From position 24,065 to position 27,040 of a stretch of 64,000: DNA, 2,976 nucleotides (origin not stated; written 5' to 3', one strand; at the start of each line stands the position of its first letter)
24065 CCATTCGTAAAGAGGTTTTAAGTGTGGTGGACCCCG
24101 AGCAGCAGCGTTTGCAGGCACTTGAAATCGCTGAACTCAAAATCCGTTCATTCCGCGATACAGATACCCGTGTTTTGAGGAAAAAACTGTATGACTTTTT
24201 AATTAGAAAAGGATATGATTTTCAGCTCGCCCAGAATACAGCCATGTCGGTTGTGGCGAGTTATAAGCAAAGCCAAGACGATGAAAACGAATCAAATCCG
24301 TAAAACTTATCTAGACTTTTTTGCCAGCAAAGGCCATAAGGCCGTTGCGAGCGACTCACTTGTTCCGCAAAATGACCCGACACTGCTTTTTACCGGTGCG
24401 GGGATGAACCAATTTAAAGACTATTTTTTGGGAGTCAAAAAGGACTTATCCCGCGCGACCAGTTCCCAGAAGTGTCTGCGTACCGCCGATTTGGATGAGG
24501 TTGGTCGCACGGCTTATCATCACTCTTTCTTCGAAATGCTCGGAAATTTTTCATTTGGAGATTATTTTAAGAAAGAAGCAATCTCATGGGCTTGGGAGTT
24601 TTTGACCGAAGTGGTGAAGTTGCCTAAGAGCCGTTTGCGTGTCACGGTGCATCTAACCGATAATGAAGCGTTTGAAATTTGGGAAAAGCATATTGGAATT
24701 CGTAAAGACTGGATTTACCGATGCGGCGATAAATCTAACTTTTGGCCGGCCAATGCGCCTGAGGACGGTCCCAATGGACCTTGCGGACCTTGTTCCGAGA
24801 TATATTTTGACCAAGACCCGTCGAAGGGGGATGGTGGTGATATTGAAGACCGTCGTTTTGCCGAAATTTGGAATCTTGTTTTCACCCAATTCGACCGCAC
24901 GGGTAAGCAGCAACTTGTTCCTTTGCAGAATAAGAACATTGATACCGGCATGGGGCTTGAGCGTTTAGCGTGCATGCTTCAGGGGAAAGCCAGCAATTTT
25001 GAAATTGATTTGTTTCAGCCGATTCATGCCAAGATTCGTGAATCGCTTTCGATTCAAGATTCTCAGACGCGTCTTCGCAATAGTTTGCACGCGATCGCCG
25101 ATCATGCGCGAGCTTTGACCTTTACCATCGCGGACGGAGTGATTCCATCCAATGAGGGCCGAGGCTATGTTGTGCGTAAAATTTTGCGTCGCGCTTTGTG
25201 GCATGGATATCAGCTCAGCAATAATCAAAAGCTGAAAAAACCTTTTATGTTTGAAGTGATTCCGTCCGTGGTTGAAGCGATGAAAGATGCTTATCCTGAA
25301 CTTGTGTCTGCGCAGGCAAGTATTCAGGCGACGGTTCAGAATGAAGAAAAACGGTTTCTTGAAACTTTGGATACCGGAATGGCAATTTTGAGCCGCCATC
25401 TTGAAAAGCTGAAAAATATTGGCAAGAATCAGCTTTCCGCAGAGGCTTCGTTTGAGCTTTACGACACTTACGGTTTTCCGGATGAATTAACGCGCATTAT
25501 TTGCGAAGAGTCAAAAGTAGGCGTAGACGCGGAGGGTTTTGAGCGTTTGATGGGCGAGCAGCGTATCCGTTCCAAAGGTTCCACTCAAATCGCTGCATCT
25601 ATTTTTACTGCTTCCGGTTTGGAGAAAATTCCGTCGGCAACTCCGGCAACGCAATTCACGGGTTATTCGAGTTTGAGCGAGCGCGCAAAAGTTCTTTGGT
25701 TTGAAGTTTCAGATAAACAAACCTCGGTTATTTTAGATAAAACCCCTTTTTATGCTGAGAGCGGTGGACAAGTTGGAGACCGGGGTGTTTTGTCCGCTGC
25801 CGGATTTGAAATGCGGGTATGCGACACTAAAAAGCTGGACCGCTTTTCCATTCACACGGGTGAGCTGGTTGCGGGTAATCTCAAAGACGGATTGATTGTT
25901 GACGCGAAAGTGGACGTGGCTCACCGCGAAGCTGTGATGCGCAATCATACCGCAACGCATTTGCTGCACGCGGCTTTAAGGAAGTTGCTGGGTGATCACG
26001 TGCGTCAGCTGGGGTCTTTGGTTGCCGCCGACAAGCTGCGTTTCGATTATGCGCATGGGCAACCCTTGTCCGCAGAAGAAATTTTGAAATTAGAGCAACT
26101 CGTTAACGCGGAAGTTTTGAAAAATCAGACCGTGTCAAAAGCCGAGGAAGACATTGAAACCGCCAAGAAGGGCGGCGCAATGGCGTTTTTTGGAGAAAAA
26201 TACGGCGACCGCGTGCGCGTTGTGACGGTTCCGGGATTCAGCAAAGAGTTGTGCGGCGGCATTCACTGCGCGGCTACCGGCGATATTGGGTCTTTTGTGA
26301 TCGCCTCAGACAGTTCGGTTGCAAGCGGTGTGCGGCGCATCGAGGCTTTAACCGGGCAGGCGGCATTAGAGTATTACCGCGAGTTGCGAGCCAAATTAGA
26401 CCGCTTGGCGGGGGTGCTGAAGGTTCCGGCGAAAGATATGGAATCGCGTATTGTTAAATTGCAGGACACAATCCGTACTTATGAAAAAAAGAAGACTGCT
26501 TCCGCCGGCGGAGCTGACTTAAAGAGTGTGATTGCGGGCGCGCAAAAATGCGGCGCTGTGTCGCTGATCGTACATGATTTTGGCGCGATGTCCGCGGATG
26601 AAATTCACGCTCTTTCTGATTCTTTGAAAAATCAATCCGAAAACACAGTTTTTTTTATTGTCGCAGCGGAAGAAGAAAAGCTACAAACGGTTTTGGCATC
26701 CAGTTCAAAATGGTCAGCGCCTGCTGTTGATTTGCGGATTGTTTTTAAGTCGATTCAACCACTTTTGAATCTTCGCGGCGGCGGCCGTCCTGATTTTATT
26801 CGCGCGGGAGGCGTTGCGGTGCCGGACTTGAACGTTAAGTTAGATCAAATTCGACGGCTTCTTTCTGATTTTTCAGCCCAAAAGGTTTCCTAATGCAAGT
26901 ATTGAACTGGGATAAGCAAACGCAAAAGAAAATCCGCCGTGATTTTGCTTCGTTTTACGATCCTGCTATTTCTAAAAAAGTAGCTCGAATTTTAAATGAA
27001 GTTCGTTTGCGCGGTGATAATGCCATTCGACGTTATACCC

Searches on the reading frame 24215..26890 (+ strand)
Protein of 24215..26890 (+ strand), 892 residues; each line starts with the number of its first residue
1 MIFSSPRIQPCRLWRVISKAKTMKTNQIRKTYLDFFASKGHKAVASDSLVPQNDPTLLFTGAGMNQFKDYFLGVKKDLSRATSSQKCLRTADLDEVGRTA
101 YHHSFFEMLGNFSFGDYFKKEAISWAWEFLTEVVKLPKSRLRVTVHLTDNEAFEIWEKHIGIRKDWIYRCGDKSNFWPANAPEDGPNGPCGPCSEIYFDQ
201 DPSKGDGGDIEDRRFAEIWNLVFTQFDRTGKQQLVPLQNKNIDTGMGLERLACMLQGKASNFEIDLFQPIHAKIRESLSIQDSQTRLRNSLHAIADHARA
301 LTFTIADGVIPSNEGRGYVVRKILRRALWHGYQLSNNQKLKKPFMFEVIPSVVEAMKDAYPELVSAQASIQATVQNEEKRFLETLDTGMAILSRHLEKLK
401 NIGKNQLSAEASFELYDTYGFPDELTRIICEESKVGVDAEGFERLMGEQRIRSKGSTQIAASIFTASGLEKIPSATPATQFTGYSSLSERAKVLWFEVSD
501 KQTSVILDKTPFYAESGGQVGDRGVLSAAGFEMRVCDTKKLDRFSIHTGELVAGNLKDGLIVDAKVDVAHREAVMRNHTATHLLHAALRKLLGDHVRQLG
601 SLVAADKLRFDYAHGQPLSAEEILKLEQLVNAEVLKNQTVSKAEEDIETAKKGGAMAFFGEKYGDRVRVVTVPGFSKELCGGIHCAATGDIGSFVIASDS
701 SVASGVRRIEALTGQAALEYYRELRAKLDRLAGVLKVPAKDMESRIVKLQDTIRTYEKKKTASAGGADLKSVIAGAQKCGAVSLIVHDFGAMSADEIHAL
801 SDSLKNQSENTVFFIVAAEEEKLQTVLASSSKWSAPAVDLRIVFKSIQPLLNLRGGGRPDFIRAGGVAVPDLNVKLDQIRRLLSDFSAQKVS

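Call 43: search_protein_families(library=pfam, proteins=[window:24215-26890:+], max_evalue=0.00001)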
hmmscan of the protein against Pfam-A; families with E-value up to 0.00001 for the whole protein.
window:24215-26890:+ (892 aa): 2 families
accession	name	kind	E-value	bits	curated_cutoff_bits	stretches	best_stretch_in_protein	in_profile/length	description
PF01411.24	tRNA-synt_2c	-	1.9e-185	618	30.3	1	27-568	1-550/552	tRNA synthetases class II (A)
PF07973.19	tRNA_SAD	-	1.4e-14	54.3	24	1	667-710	1-44/44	Threonyl and Alanyl tRNA synthetase second additional domain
